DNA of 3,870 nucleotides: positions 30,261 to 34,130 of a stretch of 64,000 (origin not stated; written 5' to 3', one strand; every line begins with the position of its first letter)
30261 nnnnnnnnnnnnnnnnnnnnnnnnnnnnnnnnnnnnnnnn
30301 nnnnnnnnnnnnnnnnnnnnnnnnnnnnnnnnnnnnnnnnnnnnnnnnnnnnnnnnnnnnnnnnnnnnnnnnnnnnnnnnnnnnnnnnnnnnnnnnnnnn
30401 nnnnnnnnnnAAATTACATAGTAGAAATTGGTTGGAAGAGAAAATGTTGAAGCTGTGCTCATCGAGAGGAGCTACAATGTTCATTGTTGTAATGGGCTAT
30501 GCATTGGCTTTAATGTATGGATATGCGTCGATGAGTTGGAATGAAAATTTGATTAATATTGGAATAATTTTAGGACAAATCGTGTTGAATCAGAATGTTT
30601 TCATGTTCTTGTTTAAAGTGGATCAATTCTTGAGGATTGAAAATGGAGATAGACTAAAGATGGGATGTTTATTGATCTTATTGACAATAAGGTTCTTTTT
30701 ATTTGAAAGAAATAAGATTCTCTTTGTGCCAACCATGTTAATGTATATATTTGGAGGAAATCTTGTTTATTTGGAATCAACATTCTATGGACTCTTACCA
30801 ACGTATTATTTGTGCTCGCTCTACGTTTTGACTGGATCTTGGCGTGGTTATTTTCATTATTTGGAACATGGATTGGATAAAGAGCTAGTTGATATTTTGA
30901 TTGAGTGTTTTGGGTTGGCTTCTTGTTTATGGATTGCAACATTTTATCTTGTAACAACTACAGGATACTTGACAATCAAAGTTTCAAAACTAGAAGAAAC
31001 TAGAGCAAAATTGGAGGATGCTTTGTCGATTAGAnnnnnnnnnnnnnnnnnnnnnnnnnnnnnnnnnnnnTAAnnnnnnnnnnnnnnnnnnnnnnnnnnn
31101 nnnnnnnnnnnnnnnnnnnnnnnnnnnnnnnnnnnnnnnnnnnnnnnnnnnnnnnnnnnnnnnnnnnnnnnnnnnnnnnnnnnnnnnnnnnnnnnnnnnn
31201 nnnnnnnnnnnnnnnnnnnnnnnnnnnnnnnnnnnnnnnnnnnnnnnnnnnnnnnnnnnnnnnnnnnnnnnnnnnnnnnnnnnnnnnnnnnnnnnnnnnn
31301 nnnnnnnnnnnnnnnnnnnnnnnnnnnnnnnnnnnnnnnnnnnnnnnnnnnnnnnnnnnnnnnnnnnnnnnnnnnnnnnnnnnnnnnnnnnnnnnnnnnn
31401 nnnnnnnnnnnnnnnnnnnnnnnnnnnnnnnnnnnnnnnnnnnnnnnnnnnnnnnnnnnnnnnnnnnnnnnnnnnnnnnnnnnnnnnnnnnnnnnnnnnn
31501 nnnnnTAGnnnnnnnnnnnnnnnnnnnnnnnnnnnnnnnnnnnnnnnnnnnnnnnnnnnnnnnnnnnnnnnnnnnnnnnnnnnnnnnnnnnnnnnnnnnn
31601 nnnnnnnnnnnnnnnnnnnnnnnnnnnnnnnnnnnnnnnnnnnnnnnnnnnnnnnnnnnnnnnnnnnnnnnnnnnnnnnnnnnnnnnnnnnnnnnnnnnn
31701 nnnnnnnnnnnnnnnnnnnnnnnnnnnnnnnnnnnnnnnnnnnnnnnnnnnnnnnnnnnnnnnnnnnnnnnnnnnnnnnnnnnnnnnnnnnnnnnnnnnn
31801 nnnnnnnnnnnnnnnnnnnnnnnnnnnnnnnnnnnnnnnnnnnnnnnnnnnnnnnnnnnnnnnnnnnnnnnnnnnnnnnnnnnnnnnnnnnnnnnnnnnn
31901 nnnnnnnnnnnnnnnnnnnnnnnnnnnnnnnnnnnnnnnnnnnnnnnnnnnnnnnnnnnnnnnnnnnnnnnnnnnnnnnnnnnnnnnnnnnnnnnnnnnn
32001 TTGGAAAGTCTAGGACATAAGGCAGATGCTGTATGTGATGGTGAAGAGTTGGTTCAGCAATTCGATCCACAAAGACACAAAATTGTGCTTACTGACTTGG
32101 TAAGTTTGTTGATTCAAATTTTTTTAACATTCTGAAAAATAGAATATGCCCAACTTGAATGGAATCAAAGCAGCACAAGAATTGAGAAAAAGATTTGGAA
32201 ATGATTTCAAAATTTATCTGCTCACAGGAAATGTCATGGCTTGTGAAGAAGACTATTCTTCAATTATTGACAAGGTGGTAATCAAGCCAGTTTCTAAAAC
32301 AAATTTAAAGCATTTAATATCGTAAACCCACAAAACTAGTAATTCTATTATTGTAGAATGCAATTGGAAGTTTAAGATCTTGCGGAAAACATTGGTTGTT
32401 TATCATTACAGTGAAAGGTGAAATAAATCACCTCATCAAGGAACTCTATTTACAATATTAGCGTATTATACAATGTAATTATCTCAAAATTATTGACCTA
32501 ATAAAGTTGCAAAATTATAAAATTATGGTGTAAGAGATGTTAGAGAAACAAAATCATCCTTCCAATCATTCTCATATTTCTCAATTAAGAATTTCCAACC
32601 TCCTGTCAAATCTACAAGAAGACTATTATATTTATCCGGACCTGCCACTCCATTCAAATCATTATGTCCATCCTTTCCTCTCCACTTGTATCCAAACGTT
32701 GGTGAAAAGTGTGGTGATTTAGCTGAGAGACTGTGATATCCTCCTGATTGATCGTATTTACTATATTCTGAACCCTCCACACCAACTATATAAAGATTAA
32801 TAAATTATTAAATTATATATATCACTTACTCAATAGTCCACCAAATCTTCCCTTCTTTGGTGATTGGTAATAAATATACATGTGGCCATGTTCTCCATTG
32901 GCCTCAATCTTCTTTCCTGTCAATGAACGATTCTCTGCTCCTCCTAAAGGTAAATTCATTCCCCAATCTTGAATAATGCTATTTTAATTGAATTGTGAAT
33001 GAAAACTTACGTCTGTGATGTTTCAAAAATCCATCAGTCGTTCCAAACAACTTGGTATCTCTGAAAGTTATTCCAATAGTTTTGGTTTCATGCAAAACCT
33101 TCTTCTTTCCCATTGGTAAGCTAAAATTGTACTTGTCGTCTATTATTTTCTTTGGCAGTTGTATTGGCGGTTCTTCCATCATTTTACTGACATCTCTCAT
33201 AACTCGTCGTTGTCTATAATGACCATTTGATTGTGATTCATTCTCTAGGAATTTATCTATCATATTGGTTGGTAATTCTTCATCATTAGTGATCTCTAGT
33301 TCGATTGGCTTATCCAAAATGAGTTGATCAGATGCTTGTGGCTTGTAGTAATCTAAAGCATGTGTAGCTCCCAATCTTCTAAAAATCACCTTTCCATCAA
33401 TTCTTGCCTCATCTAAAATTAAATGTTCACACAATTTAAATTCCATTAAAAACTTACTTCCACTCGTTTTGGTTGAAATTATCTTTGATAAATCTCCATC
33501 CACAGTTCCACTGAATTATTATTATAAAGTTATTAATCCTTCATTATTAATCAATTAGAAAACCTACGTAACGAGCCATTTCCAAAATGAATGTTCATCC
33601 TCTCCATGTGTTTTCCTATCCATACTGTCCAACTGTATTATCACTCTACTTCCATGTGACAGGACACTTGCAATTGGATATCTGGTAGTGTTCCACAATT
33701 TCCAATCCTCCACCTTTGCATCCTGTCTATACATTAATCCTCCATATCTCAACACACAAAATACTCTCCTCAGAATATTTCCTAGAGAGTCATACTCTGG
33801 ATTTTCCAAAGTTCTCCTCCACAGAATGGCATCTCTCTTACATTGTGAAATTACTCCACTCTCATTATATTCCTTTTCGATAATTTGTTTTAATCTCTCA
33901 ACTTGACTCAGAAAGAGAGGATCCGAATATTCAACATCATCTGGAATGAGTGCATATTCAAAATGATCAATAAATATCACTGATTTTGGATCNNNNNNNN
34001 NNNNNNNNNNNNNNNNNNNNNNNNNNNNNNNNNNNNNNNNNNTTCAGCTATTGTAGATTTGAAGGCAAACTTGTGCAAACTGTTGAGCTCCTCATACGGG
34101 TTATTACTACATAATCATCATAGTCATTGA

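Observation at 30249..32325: Hybrid histidine kinase whose sensor is a compact polytopic membrane domain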

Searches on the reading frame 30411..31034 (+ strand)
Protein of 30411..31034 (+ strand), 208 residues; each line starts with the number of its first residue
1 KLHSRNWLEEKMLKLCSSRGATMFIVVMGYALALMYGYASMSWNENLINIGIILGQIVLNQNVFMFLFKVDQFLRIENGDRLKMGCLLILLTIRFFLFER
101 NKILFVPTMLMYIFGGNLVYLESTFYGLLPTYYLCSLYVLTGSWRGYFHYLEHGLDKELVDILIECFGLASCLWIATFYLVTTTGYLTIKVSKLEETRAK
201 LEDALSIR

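Call 27: search_protein_representatives(alignment_id=A2)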
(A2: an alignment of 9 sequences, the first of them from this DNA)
Query: 9 sequences, 209 profile positions. Proteins with E-value up to 0.001 (for the whole library): 48; up to 1e-10: 42; up to 1e-30: 21. The best 48 are listed.
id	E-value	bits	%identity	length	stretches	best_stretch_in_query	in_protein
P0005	4.3e-84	297.3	-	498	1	2-209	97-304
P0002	2.2e-78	278.6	-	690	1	2-209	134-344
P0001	6.1e-69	247.8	-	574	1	3-209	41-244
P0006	2.2e-66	239.4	-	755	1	3-209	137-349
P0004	2.7e-65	235.9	-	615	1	2-208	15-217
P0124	7.4e-65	234.4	-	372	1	2-209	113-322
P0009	9.7e-62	224.2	-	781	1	5-209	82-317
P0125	5.8e-55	202.1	-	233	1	6-208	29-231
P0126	1.2e-51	191.3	-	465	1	6-208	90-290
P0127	3.9e-47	176.6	-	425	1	4-209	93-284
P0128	1.3e-40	155.2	-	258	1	4-209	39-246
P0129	1.7e-38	148.3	-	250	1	9-208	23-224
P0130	2.2e-38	148.0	-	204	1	14-209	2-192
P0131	4.5e-38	146.9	-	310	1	10-209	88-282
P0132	2.5e-35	138.0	-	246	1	17-207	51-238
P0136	1.9e-33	131.8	-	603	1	6-209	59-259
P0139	2.1e-30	121.9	-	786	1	13-209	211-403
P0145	6.4e-23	97.4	-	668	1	24-209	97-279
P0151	1.6e-17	79.8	-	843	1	4-209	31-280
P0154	6.3e-13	64.8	-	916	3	122-209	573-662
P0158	1.8e-11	60.1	-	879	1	8-209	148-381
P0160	3.2e-10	55.9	-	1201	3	120-209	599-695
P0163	6.5e-07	45.1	-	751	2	61-197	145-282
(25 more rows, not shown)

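Call 42: predict_structure(alignment_id=A3)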
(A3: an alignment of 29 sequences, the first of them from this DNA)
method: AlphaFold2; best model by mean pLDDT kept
length: 208 residues; sequences in the alignment: 29
mean_pLDDT: 90.6   pTM: 0.80
mean pLDDT of the five models: 90.6, 89.9, 89.7, 88.3, 88.2
residues with pLDDT >= 90: 151; 70-90: 46; 50-70: 8; < 50: 3
segments of 3 or more residues with pLDDT < 50: 1-3
pLDDT, mean of each block of 10 residues (from residue 1): 71 88 92 95 96 93 80 70 93 93 91 87 91 96 97 98 96 94 92 96 96
secondary structure, 60 per line:
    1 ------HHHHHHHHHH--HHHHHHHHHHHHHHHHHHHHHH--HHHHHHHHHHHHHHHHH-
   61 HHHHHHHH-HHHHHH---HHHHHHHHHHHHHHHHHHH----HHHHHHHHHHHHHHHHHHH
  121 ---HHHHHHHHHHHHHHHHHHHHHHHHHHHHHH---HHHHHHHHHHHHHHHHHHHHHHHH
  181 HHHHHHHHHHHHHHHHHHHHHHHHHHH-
elements in order: H7-16 H19-40 H43-59 H61-68 H70-75 H79-97 H102-120 H124-153 H157-207

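Call 46: search_protein_families(library=pfam, alignment_id=A3, max_evalue=1)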
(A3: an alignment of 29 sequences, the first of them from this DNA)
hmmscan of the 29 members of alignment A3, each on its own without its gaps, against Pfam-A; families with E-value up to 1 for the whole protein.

A. member 1, seq(208 aa): 0 families

B. families by the number of members that match (of 29 scanned): 14 families
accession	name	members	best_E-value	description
PF07332.16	Phage_holin_3_6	1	0.0033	Putative Actinobacterial Holin-X, holin superfamily III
PF18160.6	SLATT_5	1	0.0065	SMODS and SLOG-associating 2TM effector domain family 5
PF21741.2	DUF6867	1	0.024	Domain of unknown function (DUF6867)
PF04530.17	Viral_Beta_CD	1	0.035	Viral Beta C/D like family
PF23532.1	Microp_apicomplexa_18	1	0.076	Apicomplexa microprotein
PF14018.11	DUF4234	1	0.11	Domain of unknown function (DUF4234)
PF00689.26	Cation_ATPase_C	1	0.11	Cation transporting ATPase, C-terminus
PF13239.11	2TM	1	0.11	2TM domain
PF10864.13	DUF2663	1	0.12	Protein of unknown function (DUF2663)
PF13664.11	DUF4149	1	0.15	Domain of unknown function (DUF4149)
PF09078.16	CheY-binding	1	0.17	CheY binding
PF10003.15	DUF2244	1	0.23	Integral membrane protein (DUF2244)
PF05814.16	Ac76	1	0.35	Orf76 (Ac76)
PF23497.1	YmiD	1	0.68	YmiD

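Call 47: search_solved_structures(query=A3, max_evalue=10)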
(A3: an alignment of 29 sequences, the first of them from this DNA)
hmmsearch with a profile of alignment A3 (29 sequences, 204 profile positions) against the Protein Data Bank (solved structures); distinct sequences matched with E-value up to 10: 1.
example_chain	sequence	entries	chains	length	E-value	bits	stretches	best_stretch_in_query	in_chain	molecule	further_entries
2l2l_B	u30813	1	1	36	2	11.1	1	176-203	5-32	Methyl-CpG-binding domain protein 2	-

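Call 50: fold_search(model_id=the predicted structure, library=pdb)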
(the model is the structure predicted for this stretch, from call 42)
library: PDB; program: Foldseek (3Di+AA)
matches with E <= 10: 227; with E <= 0.001: 0
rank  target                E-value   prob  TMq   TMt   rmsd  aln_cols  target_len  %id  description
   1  9k49_B                8.7e-01  0.30  0.28  0.27  23.3       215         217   11  Cryo-EM structure of inner membrane TolQRA complex in CYMAL-6-Neopentyl Glycol detergent micelles (released 2025-07-09)
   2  6h7w_M                8.7e-01  0.23  0.25  0.24  27.6       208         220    9  Model of retromer-Vps5 complex assembled on membrane. (released 2018-09-26)
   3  6sx7                  9.6e-01  0.20  0.23  0.19  16.3       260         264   14  Crystal Structure of the Voltage-Gated Sodium Channel NavMs (F208L) (2.2 Angstrom resolution) (released 2021-02-03)
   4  5hvx                  1.1e+00  0.20  0.24  0.20  16.2       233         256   14  Full length Wild-Type Open-form Sodium Channel NavMs (released 2017-03-01)
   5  2wzk                  1.1e+00  0.14  0.20  0.13  16.7       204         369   11  Structure of the Cul5 N-terminal domain at 2.05A resolution. (released 2009-12-15)
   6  3g67_A                1.2e+00  0.14  0.19  0.19  34.9       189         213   14  Crystal Structure of a Soluble Chemoreceptor from Thermotoga maritima (released 2009-07-28)
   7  9gv1                  1.3e+00  0.14  0.21  0.18  16.4       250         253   14  NavMs F208L bound to sevoflurane (released 2025-10-01)
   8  6e9r_A                1.3e+00  0.21  0.25  0.30  15.2       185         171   11  DHF46 filament (released 2018-11-21)
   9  9ddn_C                1.3e+00  0.13  0.23  0.22  21.7       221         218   10  E. coli TolAQR conformation II (released 2025-07-09)
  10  9gtq                  1.4e+00  0.13  0.21  0.18  16.4       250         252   14  NavMs F208L Apo (released 2025-10-01)
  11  8s6j                  1.4e+00  0.13  0.21  0.18  16.1       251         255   14  NavMs in complex with riluzole (released 2024-09-18)
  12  6sxc                  1.4e+00  0.12  0.20  0.16  17.4       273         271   12  Crystal structure of the Voltage-Gated Sodium Channel NavMs (F208L) in complex with 4-hydroxytamoxifen (2.5 Angstrom res (released 2021-02-03)
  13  5hvd                  1.5e+00  0.14  0.22  0.19  17.1       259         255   12  Full length Open-form Sodium Channel NavMs I218C (released 2017-03-01)
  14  3g6b_B                1.6e+00  0.15  0.22  0.22  36.7       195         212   15  Crystal structure of a Soluble Chemoreceptor from Thermotoga maritima Asn217Ile mutant (released 2009-07-28)
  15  5h5m_B                1.6e+00  0.15  0.25  0.16  21.5       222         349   10  Crystal structure of HMP-1 M domain (released 2017-03-29)
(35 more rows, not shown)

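Call 54: find_homologous_proteins(query=A3, max_evalue=0.001)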
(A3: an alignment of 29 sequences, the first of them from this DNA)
Query A3 (29 sequences) (208 aa, profile of the alignment): 1 proteins with E <= 0.001 among 3691 candidates.
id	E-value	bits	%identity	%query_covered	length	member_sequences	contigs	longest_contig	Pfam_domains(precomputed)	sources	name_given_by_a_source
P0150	1.9e-45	173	21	62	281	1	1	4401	-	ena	-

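Call 55: list_cluster_members(proteins=[P0124, P0126, P0136, P0139, P0145, P0151, P0154, P0158, P0160, P0163])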
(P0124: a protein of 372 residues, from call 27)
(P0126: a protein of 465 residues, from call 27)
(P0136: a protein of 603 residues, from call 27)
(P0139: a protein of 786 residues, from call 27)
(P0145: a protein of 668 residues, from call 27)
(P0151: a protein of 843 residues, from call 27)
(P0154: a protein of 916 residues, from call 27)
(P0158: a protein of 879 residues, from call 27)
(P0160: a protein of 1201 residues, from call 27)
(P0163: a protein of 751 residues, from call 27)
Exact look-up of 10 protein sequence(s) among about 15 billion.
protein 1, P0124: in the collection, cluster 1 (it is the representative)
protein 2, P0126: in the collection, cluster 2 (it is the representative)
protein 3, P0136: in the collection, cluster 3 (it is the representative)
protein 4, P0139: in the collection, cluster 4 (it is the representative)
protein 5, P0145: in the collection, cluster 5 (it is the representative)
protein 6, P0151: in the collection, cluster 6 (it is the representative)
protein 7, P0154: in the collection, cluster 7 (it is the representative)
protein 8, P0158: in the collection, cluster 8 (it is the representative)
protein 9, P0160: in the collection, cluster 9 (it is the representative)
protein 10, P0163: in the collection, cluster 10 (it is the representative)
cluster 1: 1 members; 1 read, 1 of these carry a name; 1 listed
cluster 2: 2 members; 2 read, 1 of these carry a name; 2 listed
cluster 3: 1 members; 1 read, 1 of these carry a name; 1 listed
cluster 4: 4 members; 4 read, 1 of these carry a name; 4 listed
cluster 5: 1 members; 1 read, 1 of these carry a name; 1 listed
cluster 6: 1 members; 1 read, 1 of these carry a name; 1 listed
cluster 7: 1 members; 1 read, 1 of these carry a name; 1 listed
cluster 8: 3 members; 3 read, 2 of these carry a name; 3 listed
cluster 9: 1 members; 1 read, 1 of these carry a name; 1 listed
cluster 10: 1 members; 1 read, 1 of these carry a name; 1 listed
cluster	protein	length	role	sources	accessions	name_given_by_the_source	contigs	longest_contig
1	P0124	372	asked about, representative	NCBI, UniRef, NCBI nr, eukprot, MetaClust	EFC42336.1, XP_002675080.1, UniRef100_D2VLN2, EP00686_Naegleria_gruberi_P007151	predicted protein [Naegleria gruberi] | Predicted protein n=1 Tax=Naegleria gruberi TaxID=5762 RepID=D2VLN2_NAEGR | uncharacterized protein NAEGRDRAFT_69841 [Naegleria gruberi]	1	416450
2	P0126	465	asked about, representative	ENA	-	-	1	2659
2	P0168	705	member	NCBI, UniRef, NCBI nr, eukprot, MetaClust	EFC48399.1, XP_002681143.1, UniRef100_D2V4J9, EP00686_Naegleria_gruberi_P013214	predicted protein [Naegleria gruberi] | histidine kinase n=1 Tax=Naegleria gruberi TaxID=5762 RepID=D2V4J9_NAEGR | uncharacterized protein NAEGRDRAFT_63756 [Naegleria gruberi]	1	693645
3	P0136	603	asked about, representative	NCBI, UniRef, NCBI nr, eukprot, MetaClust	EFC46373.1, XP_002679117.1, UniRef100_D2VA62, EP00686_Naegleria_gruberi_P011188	predicted protein [Naegleria gruberi] | histidine kinase n=1 Tax=Naegleria gruberi TaxID=5762 RepID=D2VA62_NAEGR | uncharacterized protein NAEGRDRAFT_65750 [Naegleria gruberi]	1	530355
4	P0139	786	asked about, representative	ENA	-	-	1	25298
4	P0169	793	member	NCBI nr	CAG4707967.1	unnamed protein product [Naegleria fowleri]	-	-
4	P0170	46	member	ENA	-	-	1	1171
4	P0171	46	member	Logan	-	-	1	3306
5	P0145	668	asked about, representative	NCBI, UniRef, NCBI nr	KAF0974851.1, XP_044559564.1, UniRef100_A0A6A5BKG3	hypothetical protein FDP41_006325 [Naegleria fowleri] | histidine kinase n=1 Tax=Naegleria fowleri TaxID=5763 RepID=A0A6A5BKG3_NAEFO | uncharacterized protein FDP41_006325 [Naegleria fowleri]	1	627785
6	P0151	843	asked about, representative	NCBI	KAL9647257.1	hypothetical protein ABK040_012609 [Willaertia magna]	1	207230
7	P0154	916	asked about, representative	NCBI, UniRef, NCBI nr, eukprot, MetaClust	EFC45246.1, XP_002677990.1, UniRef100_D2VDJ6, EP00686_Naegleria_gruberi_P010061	multi-sensor signal transduction histidine kinase [Naegleria gruberi] | histidine kinase n=1 Tax=Naegleria gruberi TaxID=5762 RepID=D2VDJ6_NAEGR | XP_002677990.1 multi-sensor signal transduction histidine kinase [Naegleria gruberi ...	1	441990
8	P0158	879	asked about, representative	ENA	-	-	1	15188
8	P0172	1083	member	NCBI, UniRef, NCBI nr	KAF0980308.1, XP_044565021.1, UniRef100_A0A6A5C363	hypothetical protein FDP41_013522 [Naegleria fowleri] | Response regulatory domain-containing protein n=1 Tax=Naegleria fowleri TaxID=5763 ... | uncharacterized protein FDP41_013522 [Naegleria fowleri]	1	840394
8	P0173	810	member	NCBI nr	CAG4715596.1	unnamed protein product [Naegleria fowleri]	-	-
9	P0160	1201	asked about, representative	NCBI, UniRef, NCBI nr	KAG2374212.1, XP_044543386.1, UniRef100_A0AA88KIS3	hypothetical protein C9374_011049 [Naegleria lovaniensis] | histidine kinase n=1 Tax=Naegleria lovaniensis TaxID=51637 RepID=A0AA88KIS3_NAELO | uncharacterized protein C9374_011049 [Naegleria lovaniensis]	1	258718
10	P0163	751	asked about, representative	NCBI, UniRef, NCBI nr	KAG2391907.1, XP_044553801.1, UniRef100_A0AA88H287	hypothetical protein C9374_013392 [Naegleria lovaniensis] | Response regulatory domain-containing protein n=1 Tax=Naegleria lovaniensis TaxID=51637 ... | uncharacterized protein C9374_013392 [Naegleria lovaniensis]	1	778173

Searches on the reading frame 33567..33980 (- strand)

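Call 72: search_protein_families(library=pfam, max_evalue=0.001, proteins=[window:33567-33980:-])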
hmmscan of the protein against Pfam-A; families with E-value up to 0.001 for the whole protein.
window:33567-33980:- (138 aa): 1 family
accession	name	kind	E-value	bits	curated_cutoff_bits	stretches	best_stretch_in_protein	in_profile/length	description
PF15521.11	Ntox11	-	6.5e-12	45.9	25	1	68-137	8-82/294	Novel toxin 11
